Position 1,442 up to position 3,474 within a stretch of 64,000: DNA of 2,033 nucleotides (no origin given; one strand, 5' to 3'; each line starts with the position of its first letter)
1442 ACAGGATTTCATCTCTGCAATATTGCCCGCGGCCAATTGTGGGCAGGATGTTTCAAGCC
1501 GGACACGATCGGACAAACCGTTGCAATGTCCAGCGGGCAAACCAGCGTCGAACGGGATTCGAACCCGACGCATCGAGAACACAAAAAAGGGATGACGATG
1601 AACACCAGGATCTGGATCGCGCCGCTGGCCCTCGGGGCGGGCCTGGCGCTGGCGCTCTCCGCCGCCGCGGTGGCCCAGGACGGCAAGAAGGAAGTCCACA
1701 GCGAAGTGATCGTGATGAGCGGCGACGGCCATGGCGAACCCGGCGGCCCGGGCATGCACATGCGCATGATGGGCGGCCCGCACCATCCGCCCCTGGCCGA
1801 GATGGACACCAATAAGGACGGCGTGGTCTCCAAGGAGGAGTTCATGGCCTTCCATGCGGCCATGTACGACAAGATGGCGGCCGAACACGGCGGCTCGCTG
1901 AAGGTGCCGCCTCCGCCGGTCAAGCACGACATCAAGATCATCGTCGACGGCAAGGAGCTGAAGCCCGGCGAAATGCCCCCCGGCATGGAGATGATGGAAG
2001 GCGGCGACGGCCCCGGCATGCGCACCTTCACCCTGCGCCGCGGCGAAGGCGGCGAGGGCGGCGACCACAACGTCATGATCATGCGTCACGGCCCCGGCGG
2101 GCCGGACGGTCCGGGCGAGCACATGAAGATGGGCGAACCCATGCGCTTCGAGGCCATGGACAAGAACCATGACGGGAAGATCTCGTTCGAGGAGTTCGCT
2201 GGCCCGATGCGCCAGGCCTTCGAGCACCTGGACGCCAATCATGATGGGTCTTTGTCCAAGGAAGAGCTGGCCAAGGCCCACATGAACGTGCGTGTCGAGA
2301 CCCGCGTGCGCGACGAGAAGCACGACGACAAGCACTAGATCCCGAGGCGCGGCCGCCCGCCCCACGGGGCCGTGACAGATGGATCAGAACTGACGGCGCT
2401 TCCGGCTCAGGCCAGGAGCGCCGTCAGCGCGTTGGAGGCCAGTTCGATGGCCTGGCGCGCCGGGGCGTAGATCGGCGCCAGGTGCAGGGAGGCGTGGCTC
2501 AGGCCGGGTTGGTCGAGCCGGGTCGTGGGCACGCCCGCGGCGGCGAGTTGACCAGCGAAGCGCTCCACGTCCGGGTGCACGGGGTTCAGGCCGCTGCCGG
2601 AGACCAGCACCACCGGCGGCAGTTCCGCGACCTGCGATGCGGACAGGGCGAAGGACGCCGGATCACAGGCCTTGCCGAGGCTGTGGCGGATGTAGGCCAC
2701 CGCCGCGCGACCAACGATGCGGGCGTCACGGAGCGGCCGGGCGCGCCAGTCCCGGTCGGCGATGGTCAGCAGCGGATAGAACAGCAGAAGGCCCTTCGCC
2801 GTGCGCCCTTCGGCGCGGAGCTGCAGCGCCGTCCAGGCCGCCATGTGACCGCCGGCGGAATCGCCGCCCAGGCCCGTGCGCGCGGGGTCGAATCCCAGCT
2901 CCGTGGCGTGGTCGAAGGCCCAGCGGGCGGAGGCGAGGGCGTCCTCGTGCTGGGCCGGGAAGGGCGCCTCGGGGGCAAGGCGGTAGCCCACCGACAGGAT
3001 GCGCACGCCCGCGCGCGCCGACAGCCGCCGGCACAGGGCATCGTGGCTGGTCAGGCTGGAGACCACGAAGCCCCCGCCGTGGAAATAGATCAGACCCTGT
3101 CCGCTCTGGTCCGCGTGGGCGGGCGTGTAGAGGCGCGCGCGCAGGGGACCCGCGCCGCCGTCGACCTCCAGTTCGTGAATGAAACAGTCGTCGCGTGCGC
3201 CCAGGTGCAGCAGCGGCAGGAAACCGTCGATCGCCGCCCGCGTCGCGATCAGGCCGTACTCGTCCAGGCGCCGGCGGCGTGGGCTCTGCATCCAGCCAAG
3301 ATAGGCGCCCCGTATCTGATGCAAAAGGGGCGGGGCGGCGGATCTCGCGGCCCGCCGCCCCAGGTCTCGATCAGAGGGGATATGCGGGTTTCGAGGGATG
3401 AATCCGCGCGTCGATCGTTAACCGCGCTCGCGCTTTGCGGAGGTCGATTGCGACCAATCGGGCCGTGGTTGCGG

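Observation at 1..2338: OmpR/EnvZ-type two-component pair divergent from a periplasmic protein combining three canonical EF-hands with Cu-type Met/His-rich motifs; candidate metal-sensing module with a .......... palindrome in the shared promoter region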

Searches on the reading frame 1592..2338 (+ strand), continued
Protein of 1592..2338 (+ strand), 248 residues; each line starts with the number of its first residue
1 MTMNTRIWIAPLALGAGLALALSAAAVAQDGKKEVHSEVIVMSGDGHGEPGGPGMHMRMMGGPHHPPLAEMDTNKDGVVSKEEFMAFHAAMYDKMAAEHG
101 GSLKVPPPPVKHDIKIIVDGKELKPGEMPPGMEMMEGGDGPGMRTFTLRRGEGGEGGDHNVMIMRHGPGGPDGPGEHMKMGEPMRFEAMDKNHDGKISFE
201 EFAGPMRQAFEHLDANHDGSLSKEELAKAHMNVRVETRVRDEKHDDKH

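Call 88: fold_search(model_id=the predicted structure, library=pdb)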
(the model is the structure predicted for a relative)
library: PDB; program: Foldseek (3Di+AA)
matches with E <= 10: 37; with E <= 0.001: 0
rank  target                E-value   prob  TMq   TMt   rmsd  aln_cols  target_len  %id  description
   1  8fns                  1.0e-01  0.99  0.30  0.65  10.6       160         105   14  X-ray crystal structure of Methylorubrum extorquens AM1 lanmodulin (LanM) with neodymium (III) bound at pH 7 (released 2023-06-07)
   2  8dq2_A                7.3e-01  0.72  0.16  0.33   1.8        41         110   32  X-ray crystal structure of Hansschlegelia quercus lanmodulin (LanM) with lanthanum (III) bound at pH 7 (released 2023-06-07)
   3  8fnr_D                9.3e-01  0.60  0.15  0.34   1.9        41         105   32  X-ray crystal structure of Hansschlegelia quercus lanmodulin (LanM) with dysprosium (III) bound at pH 7 (released 2023-06-07)
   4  6wu5_B                1.7e+00  0.20  0.11  0.15   6.7        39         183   31  Human Calcium and Integrin Binding Protein 3 (released 2021-06-23)
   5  2e6w                  1.7e+00  0.08  0.10  0.24  15.3       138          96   20  Solution structure and calcium binding properties of EF-hands 3 and 4 of calsenilin (released 2007-11-27)
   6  4aqr_B                2.0e+00  0.15  0.10  0.15   6.6        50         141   28  Crystal structure of calmodulin in complex with the regulatory domain of a plasma-membrane Ca2+-ATPase (released 2012-10-17)
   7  4zcu_B                2.2e+00  0.18  0.12  0.18   4.7        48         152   40  Structure of calcium-bound regulatory domain of the human ATP-Mg/Pi carrier in the P2 form (released 2015-07-22)
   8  9mi5                  2.4e+00  0.15  0.09  0.06   8.0        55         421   25  Crystal structure of calcium-dependent protein kinase 1 (CDPK1) from Cryptosporidium parvum in complex with inhibitor BK (released 2025-12-17)
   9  2pmy_A                2.7e+00  0.12  0.09  0.28  10.3        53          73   30  EF-hand domain of human RASEF (released 2007-05-08)
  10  4ds7_C                2.7e+00  0.12  0.08  0.14  10.3        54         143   28  Crystal structure of yeast calmodulin bound to the C-terminal fragment of spindle pole body protein Spc110 (released 2012-03-07)
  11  9nts                  2.8e+00  0.16  0.10  0.06   7.8        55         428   25  Crystal structure of calcium-dependent protein kinase 1 (CDPK1) from Cryptosporidium parvum in complex with inhibitor BK (released 2026-04-01)
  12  4ds7_A                2.8e+00  0.12  0.08  0.14  10.4        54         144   28  Crystal structure of yeast calmodulin bound to the C-terminal fragment of spindle pole body protein Spc110 (released 2012-03-07)
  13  1irj_B                3.4e+00  0.38  0.09  0.26   0.5        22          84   41  Crystal Structure of the MRP14 complexed with CHAPS (released 2002-02-27)
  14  7vut_A                3.6e+00  0.11  0.10  0.34  10.9        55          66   25  Crystal structure of AlleyCat10 (released 2022-07-27)
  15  4ygd_B                4.1e+00  0.13  0.13  0.40   7.5        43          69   23  Crystal structure of ERGIC-53/MCFD2, monoclinic calcium-bound form 2 (released 2016-04-06)
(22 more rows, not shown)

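Call 89: search_solved_structures(query=P0001, max_evalue=0.01, show_alignments=3)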
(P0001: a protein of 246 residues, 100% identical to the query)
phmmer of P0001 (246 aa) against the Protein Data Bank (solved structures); distinct sequences matched with E-value up to 0.01: 31.
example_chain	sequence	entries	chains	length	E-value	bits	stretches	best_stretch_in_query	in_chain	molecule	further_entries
7ukh_I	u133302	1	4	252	3.7e-06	30.1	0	183-203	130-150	Isoform 2 of Kv channel-interacting protein 2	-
7w6s_A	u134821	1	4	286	5.4e-06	29.6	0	183-203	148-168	Kv channel-interacting protein 2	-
2e6w_A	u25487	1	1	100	3.7e-05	26.9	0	69-96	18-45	Calsenilin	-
3dd4_A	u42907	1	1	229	0.00021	24.4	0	70-95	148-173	Kv channel-interacting protein 4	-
6mi5_X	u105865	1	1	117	0.00054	23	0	185-224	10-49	Lanmodulin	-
8fns_A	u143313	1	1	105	0.0007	22.7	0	185-224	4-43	EF-hand domain-containing protein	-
2i2r_E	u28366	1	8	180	0.0008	22.5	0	69-96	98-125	Kv channel-interacting protein 1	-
2jnx_A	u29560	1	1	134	0.0012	21.9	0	207-227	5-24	Calcium binding protein 2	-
1s6c_A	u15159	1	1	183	0.0013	21.8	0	69-102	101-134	Kv4 potassium channel-interacting protein KChIP1b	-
7e8e_H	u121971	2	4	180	0.0014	21.7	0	69-102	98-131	Kv channel-interacting protein 1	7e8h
2nz0_A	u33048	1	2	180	0.0014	21.7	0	69-102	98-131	Kv channel-interacting protein 1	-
7e83_E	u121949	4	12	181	0.0014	21.7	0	69-102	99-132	Kv channel-interacting protein 1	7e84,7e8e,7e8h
1bod_A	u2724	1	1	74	0.0017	21.4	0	183-201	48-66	CALBINDIN D9K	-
4by4_A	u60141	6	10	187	0.0023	21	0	181-204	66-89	FI18190P1 | CG5907-PA, ISOFORM A | FREQUENIN 2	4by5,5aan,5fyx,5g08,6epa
2jul_A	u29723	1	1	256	0.0023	21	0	69-98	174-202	Calsenilin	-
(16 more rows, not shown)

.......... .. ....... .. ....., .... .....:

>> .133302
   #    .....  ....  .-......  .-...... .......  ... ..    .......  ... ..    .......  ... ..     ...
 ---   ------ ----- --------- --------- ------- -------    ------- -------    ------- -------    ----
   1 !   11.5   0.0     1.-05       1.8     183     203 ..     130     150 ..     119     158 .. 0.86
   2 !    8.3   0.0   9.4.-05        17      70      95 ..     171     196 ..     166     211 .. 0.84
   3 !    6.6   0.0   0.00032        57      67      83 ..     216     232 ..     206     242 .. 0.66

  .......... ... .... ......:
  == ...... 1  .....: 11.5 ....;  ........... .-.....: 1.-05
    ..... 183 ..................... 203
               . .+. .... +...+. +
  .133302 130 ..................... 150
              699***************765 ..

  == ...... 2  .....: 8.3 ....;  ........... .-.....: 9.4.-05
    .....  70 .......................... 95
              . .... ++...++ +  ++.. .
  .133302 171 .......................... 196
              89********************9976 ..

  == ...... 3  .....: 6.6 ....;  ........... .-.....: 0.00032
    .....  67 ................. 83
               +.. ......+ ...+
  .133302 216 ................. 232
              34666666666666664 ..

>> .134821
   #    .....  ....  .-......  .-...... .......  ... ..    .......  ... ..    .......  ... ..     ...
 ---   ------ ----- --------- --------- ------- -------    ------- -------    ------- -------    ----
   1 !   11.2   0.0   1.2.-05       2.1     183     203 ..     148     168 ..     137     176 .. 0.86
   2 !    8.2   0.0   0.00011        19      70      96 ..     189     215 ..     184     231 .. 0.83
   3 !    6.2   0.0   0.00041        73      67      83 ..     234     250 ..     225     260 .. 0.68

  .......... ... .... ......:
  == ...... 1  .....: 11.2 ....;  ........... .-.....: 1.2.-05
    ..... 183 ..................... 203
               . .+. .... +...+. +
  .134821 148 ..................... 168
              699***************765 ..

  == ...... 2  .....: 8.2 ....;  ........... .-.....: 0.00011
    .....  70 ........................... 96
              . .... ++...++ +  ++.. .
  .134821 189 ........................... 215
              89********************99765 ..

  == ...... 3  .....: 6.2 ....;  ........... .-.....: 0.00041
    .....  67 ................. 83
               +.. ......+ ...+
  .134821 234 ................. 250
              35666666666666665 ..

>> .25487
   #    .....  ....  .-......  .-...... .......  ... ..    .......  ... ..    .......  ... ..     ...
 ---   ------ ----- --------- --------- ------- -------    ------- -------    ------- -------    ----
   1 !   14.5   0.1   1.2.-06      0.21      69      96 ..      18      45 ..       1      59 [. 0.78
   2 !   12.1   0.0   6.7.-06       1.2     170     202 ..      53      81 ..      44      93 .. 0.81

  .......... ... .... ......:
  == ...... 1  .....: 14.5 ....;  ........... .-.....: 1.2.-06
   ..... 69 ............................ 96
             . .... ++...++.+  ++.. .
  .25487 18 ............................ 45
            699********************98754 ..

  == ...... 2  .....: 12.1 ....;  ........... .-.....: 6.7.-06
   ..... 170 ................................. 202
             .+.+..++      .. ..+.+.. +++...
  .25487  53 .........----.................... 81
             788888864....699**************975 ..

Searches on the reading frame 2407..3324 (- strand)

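Call 3: search_protein_families(library=pfam, proteins=[window:2407-3324:-], max_evalue=0.01)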
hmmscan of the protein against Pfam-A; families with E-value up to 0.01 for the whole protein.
window:2407-3324:- (305 aa): 3 families
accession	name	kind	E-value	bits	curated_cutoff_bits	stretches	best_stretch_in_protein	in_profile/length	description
PF07859.19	Abhydrolase_3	-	4.3e-49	167.6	25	1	78-278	1-207/210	alpha/beta hydrolase fold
PF20434.5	BD-FAE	-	6.6e-18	65.4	26.8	1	65-168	3-109/215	BD-FAE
PF00135.34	COesterase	-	0.00075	19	27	1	65-171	90-206/515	Carboxylesterase family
